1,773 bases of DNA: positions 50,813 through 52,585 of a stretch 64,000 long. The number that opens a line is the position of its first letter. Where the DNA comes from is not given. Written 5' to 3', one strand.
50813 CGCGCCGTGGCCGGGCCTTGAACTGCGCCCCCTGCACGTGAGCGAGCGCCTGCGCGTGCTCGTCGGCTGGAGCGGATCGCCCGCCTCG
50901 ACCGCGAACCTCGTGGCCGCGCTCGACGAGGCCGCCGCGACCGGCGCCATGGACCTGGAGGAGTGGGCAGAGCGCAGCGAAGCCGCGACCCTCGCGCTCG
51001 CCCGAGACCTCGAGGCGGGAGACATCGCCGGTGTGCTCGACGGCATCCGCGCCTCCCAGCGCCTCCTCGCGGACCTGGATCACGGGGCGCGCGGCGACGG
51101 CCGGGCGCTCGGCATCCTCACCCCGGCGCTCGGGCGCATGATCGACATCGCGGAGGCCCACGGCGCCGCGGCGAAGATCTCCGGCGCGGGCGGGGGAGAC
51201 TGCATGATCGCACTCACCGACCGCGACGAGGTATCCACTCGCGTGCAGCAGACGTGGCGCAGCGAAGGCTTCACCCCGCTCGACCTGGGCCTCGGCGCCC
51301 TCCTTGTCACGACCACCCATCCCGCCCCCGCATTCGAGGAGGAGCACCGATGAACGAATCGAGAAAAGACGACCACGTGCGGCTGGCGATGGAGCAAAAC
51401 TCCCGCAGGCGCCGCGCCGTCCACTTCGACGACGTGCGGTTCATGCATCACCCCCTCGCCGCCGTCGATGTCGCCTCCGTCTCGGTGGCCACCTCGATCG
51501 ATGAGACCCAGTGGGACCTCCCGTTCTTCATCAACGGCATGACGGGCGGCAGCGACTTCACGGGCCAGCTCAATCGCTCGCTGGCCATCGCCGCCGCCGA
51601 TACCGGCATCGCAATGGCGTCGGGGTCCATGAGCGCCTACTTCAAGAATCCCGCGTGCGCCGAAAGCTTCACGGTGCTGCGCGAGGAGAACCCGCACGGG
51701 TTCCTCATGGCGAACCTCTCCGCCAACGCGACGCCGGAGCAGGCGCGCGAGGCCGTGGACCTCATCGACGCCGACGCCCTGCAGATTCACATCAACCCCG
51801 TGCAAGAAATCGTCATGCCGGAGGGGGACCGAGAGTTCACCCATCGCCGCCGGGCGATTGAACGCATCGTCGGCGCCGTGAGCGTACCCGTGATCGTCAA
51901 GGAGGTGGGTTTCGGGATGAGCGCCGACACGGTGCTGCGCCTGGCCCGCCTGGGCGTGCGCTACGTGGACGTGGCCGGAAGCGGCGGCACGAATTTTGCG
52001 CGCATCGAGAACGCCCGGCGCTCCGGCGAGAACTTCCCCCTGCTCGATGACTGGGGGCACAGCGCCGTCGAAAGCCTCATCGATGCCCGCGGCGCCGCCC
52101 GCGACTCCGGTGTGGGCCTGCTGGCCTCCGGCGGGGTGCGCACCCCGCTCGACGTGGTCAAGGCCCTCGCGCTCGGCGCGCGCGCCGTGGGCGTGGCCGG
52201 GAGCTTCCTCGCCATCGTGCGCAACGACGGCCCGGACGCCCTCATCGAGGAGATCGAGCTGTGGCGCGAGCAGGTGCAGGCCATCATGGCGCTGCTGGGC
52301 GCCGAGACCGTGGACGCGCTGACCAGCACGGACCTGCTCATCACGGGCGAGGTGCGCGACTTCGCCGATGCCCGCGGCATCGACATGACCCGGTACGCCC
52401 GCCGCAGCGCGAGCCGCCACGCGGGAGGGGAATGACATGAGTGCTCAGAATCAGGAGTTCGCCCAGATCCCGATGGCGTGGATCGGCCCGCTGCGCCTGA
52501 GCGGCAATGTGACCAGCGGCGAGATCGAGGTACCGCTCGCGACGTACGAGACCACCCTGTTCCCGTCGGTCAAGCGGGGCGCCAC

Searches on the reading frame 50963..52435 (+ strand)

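Call 48: search_protein_families(library=pfam, proteins=[window:50963-52435:+], max_evalue=0.00001)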
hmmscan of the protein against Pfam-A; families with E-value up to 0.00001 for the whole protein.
window:50963-52435:+ (490 aa): 2 families
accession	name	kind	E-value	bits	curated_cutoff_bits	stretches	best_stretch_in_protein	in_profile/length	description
PF01070.24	FMN_dh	-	7e-21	75.1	24.9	1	289-456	202-346/350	FMN-dependent dehydrogenase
PF00478.31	IMPDH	-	4.3e-06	26.4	25.6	1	365-420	189-243/345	IMP dehydrogenase / GMP reductase domain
